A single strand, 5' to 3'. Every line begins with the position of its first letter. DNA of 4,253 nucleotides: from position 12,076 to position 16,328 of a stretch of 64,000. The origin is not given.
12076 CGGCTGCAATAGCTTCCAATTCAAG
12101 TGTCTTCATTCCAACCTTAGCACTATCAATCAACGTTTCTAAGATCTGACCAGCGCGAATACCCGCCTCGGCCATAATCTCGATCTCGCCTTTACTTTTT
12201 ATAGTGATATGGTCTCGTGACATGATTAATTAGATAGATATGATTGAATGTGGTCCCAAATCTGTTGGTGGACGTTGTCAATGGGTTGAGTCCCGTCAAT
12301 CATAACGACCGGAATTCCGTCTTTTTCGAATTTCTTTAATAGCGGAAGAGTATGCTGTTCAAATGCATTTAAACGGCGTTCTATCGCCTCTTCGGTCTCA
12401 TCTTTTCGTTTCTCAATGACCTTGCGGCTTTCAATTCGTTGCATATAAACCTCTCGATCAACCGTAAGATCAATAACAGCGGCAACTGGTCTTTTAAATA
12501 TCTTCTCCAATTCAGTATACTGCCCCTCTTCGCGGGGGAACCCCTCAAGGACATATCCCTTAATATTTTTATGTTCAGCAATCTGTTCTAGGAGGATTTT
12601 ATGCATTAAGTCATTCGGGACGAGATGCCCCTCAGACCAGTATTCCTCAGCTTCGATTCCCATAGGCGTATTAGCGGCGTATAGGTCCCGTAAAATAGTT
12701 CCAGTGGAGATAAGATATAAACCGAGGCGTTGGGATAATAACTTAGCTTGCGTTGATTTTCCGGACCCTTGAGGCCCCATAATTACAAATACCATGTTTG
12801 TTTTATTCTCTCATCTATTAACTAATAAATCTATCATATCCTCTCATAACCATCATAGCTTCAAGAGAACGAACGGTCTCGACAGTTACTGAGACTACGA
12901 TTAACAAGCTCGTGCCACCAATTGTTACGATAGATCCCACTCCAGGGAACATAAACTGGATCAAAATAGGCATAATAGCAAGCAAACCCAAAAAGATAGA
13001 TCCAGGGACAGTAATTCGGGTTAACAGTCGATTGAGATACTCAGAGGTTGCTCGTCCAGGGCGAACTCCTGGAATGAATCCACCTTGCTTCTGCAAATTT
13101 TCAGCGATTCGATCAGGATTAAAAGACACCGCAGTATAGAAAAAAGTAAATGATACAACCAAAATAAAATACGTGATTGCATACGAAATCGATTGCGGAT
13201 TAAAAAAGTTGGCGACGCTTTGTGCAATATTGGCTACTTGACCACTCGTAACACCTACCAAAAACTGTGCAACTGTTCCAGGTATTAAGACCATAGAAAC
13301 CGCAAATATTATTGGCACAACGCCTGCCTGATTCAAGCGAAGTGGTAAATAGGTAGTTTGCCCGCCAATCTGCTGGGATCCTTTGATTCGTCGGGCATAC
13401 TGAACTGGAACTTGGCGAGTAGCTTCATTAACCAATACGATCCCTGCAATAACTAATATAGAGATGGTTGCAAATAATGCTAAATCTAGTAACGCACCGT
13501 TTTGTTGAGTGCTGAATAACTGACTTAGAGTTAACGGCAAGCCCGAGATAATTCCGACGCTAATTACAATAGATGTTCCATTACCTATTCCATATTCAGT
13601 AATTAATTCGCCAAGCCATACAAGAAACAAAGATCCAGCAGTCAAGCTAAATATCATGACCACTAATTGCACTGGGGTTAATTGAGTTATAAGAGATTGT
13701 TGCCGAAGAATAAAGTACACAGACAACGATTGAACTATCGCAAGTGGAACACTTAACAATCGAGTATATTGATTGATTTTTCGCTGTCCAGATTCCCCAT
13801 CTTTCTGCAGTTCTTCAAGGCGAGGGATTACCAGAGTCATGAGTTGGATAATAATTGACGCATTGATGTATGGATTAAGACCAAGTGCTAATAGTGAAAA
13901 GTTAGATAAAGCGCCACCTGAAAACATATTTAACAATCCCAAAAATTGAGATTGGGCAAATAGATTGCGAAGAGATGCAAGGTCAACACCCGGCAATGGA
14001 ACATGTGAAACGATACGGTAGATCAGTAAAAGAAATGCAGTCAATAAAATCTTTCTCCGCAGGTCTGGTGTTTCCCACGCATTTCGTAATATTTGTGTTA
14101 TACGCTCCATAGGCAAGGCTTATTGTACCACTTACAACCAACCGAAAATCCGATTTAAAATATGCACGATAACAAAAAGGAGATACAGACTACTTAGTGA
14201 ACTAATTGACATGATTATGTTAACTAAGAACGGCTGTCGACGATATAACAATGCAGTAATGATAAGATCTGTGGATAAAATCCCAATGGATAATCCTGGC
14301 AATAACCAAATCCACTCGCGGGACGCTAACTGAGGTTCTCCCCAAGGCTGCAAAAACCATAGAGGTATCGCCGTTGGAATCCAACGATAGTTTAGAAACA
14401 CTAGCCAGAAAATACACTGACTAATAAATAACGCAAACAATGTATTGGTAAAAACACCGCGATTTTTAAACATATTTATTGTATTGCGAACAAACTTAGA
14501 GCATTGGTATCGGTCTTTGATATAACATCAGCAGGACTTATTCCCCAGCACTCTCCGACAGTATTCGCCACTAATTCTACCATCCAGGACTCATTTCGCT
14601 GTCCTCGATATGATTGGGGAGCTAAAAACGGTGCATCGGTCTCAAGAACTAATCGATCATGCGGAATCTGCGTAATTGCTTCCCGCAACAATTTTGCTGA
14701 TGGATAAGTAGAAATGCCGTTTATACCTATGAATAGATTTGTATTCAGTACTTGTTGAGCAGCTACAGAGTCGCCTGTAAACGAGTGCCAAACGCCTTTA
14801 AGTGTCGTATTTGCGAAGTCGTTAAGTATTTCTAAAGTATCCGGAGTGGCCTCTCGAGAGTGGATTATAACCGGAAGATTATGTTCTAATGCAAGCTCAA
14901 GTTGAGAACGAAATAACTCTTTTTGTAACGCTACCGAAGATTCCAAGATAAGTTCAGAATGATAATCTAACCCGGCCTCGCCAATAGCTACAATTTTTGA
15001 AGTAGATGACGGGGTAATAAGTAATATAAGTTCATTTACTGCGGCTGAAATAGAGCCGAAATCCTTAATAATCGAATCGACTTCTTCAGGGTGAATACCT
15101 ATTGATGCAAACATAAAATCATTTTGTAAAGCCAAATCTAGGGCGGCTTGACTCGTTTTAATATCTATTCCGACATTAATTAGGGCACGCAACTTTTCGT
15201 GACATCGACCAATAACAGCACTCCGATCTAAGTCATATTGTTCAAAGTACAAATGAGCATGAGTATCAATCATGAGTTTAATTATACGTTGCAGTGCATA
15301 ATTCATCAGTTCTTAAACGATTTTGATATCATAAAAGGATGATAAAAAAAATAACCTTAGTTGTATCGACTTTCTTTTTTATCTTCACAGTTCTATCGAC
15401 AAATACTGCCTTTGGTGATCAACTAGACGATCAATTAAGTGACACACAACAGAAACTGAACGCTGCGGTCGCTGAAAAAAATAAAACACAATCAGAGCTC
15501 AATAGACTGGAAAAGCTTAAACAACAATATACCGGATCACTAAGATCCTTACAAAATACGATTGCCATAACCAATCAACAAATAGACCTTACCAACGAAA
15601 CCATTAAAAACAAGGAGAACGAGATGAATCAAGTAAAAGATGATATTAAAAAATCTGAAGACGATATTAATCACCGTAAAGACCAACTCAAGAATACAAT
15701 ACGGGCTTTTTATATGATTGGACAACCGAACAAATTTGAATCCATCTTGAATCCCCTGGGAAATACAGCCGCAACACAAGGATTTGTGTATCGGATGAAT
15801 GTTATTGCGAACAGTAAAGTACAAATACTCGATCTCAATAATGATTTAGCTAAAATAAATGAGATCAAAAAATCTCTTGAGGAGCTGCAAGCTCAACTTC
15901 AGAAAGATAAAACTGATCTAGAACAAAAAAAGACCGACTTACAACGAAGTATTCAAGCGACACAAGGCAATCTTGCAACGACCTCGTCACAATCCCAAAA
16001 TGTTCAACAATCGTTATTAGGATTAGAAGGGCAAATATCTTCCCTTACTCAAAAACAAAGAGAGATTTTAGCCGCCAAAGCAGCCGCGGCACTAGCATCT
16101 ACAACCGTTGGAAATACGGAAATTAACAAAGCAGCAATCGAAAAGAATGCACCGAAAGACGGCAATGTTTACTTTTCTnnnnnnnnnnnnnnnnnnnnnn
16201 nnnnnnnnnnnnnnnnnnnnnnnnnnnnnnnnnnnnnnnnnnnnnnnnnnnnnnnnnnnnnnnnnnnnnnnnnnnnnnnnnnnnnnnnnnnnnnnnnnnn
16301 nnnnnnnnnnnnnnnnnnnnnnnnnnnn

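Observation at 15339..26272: About 11 kb battery of secreted peptidoglycan-remodelling proteins inserted between tatD/secY and the ruvX/pilM-like genes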

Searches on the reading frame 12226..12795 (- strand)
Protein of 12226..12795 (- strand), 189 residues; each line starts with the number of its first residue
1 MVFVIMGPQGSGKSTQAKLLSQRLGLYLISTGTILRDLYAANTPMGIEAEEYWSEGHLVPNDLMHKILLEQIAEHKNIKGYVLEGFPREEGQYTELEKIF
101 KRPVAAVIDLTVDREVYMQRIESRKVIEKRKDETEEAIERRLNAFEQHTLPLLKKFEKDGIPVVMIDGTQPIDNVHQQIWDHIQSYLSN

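Call 4: search_protein_families(library=pfam, proteins=[window:12226-12795:-], max_evalue=0.01)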
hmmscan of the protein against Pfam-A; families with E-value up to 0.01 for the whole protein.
window:12226-12795:- (189 aa): 12 families
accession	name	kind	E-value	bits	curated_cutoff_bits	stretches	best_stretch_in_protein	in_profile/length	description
PF00406.28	ADK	-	3.3e-33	115.4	26.8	1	5-160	1-150/151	Adenylate kinase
PF13207.12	AAA_17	-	5.2e-22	79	27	1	6-139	1-136/136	AAA domain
PF13238.12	AAA_18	-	4.7e-12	46.9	29.4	1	4-137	2-124/128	AAA domain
PF13671.12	AAA_33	-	1.4e-09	38.9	27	1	2-146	1-141/143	AAA domain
PF02223.23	Thymidylate_kin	-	1.4e-06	28.5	27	1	92-179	107-185/185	Thymidylate kinase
PF02224.24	Cytidylate_kin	-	1.4e-05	25.4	26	1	5-40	3-38/211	Cytidylate kinase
PF01712.25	dNK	-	0.00058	20.1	27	0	4-26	2-24/203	Deoxynucleoside kinase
PF00005.33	ABC_tran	-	0.0032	18.5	25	1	3-37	14-45/137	ABC transporter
PF13521.12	AAA_28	-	0.0037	17.9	27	0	3-29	2-28/164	AAA domain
PF01202.28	SKI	-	0.0046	17.5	22.1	0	10-36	2-28/159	Shikimate kinase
PF13401.12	AAA_22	-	0.0056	17.4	27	0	3-46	8-49/130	AAA domain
PF00004.35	AAA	-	0.0069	17.3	21.2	0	4-30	2-28/131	ATPase family associated with various cellular activities (AAA)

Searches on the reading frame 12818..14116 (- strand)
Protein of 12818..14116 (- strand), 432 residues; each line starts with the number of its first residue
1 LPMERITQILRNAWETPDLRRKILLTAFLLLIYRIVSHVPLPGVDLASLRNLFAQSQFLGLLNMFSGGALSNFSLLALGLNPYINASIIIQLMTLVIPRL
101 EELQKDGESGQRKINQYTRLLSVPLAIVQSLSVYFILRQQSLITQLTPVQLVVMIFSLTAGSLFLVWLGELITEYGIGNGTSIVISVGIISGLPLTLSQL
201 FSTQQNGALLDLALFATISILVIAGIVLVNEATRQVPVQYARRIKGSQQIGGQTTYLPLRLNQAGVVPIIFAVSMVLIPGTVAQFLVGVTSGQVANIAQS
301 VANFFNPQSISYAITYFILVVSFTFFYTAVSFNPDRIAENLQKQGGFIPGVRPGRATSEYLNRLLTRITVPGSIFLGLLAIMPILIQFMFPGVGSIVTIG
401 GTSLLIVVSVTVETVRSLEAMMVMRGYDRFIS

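Call 4: search_protein_families(library=pfam, proteins=[window:12818-14116:-], max_evalue=0.01)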
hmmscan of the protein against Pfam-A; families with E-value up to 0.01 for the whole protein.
window:12818-14116:- (432 aa): 1 family
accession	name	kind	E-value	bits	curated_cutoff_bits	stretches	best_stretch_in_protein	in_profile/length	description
PF00344.25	SecY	-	2.3e-104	349.5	32.2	1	74-415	1-306/306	SecY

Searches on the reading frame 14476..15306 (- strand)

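Call 4: search_protein_families(library=pfam, proteins=[window:14476-15306:-], max_evalue=0.01)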
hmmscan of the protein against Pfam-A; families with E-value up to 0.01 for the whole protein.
window:14476-15306:- (276 aa): 1 family
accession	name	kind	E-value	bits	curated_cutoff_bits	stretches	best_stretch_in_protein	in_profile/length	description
PF01026.27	TatD_DNase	-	1.3e-69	234.9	27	1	13-273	1-252/253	TatD related DNase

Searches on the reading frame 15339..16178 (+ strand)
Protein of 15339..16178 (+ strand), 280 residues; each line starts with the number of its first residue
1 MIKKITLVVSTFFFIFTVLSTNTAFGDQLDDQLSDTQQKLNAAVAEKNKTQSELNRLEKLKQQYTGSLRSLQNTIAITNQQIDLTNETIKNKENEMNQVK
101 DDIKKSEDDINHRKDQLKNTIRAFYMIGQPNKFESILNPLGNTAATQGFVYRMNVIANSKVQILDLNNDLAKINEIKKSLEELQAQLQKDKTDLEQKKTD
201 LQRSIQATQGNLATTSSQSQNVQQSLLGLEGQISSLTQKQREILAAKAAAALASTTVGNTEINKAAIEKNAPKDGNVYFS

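Call 93: search_solved_structures(query=A10, max_evalue=1, show_alignments=0)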
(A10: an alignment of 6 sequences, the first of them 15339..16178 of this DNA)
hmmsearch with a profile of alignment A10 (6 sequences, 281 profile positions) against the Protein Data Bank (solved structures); distinct sequences matched with E-value up to 1: 41.
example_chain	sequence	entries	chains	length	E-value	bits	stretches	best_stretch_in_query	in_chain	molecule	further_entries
8i6o_E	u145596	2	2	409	0.0034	19.9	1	37-256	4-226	Membrane-bound metallopeptidase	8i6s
9kql_A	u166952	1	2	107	0.016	17.8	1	60-113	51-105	ATPase MORC2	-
8og1_A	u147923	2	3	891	0.018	17.6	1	177-248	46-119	Exostosin-like 3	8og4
1h6k_A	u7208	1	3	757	0.021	17.3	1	174-225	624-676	CBP80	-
2p22_C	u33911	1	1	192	0.028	16.9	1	22-125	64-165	Protein SRN2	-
2jua_A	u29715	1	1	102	0.03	16.9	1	25-114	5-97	de novo protein S836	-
6ysy_A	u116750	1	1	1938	0.044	16.3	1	164-245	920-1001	Myosin-4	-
7au2_A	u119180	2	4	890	0.047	16.2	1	177-248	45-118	Exostosin-like 3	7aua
8xwx_E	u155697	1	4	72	0.053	16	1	189-239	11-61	B-cell receptor-associated protein 31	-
3tnu_B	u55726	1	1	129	0.054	16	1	165-252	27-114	Keratin, type II cytoskeletal 5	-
4jzl_A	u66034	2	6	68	0.064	15.8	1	190-234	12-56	B-cell receptor-associated protein 31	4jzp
7d2h_A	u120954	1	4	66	0.076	15.5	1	24-72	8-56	Liprin-alpha-2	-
5zvk_A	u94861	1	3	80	0.082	15.4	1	53-114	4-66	Human Coronavirus MERS HR1 motif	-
2xny_M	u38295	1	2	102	0.088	15.3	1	161-223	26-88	M PROTEIN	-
8tzk_E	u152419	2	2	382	0.099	15.1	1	38-229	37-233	Peptidase M23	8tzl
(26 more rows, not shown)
